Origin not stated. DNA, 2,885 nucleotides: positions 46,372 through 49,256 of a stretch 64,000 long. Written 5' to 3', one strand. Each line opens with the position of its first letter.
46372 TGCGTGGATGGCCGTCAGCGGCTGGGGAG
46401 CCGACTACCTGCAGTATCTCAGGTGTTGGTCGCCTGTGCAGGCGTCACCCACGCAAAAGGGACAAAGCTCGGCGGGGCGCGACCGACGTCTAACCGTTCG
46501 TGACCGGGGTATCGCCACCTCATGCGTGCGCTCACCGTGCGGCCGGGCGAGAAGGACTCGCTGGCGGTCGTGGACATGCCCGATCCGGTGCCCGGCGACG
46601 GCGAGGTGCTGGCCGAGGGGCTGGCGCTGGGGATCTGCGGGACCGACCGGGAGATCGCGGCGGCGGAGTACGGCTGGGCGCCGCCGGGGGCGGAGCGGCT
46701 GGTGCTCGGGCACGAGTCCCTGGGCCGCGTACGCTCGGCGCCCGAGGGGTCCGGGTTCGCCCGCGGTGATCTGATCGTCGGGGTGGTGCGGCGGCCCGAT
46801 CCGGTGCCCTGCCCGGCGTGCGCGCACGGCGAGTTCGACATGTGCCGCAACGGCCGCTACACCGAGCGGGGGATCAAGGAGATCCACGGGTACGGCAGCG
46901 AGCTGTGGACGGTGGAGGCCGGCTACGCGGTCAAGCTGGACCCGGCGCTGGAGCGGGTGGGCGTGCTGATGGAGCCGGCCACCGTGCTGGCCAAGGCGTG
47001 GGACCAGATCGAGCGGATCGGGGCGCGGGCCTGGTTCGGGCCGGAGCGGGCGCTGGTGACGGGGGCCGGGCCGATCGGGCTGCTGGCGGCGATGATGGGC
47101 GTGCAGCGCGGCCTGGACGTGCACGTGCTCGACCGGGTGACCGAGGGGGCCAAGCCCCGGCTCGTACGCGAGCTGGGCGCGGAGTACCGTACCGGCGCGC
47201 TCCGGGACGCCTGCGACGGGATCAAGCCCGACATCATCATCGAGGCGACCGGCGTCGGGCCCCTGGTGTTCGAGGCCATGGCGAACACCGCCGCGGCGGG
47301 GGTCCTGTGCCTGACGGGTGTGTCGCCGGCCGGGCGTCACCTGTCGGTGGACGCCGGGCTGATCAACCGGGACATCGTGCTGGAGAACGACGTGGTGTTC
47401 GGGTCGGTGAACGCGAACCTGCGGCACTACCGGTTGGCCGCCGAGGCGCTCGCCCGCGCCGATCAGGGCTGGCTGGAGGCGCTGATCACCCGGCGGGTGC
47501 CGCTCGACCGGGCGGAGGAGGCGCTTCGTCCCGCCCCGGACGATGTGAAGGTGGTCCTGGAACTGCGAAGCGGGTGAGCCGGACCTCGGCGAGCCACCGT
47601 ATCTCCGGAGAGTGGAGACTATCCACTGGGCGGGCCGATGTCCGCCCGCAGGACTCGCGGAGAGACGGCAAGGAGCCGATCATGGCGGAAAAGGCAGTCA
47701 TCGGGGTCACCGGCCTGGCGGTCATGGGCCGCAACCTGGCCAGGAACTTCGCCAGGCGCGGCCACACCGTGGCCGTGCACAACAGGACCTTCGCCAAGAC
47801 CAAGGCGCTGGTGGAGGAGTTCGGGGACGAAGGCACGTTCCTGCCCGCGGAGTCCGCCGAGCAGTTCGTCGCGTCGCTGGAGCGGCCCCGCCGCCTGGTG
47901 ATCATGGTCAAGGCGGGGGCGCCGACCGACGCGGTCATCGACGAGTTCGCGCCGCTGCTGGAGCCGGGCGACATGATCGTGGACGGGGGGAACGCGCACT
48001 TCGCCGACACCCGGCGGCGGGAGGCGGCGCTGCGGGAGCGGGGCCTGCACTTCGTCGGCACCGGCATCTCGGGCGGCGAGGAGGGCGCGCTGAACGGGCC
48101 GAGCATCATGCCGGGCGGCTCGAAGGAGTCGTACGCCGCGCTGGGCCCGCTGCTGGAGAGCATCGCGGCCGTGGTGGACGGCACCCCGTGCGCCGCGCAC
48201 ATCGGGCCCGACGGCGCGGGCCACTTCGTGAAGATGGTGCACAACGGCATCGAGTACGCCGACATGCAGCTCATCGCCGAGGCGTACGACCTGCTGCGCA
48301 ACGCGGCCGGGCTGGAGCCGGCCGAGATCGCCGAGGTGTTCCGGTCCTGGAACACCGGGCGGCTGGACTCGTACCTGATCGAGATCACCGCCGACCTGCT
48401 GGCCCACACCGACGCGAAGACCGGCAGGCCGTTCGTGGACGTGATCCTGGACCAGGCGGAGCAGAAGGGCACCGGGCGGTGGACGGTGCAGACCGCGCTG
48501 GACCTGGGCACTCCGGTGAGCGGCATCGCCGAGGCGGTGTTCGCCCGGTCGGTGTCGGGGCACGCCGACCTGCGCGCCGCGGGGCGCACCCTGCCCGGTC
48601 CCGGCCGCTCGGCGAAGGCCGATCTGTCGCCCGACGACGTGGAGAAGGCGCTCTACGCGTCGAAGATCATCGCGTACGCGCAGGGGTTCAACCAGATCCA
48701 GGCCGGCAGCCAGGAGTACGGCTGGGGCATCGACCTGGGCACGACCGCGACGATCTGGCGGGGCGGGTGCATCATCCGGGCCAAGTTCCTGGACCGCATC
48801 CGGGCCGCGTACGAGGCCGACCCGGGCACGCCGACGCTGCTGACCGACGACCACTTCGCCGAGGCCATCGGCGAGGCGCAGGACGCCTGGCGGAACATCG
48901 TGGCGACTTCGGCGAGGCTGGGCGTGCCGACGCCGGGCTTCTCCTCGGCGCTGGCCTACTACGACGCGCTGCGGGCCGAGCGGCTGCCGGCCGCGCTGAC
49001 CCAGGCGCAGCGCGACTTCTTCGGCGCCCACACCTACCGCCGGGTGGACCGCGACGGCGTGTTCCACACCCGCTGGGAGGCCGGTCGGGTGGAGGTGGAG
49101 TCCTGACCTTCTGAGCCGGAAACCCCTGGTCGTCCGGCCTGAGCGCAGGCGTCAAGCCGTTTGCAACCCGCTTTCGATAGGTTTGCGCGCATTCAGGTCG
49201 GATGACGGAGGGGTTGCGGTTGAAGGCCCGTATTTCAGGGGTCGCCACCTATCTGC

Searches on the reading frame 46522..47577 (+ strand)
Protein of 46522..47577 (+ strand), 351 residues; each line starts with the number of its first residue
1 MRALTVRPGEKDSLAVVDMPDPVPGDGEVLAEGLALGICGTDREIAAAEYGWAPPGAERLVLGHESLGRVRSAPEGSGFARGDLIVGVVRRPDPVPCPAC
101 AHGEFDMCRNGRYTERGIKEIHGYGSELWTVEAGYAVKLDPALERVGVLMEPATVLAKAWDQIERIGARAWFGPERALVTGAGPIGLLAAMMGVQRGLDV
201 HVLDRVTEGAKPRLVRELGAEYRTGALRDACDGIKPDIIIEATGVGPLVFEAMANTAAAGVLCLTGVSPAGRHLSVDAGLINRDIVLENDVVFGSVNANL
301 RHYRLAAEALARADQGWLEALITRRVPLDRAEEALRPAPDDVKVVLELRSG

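Call 12: search_protein_families(library=pfam, proteins=[window:46522-47577:+], max_evalue=0.001)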
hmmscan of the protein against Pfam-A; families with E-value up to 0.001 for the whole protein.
window:46522-47577:+ (351 aa): 3 families
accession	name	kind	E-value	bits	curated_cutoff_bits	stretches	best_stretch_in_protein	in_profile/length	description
PF16912.11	Glu_dehyd_C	-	8.7e-66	221.8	34.9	1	145-348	2-211/211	Glucose dehydrogenase C-terminus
PF08240.17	ADH_N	-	2.2e-11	44.3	23.5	1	25-139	1-102/104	Alcohol dehydrogenase GroES-like domain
PF00107.32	ADH_zinc_N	-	2.7e-07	31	31.8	1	184-305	1-122/129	Zinc-binding dehydrogenase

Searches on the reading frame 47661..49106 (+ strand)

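Call 12: search_protein_families(library=pfam, proteins=[window:47661-49106:+], max_evalue=0.001)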
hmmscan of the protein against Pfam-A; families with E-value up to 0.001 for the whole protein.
window:47661-49106:+ (481 aa): 2 families
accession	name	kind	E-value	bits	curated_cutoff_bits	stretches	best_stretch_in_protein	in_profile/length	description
PF00393.24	6PGD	-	1.1e-122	409.4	27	1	187-472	1-290/290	6-phosphogluconate dehydrogenase, C-terminal domain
PF03446.21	NAD_binding_2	-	2.4e-47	161.4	21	1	14-172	2-156/161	NAD binding domain of 6-phosphogluconate dehydrogenase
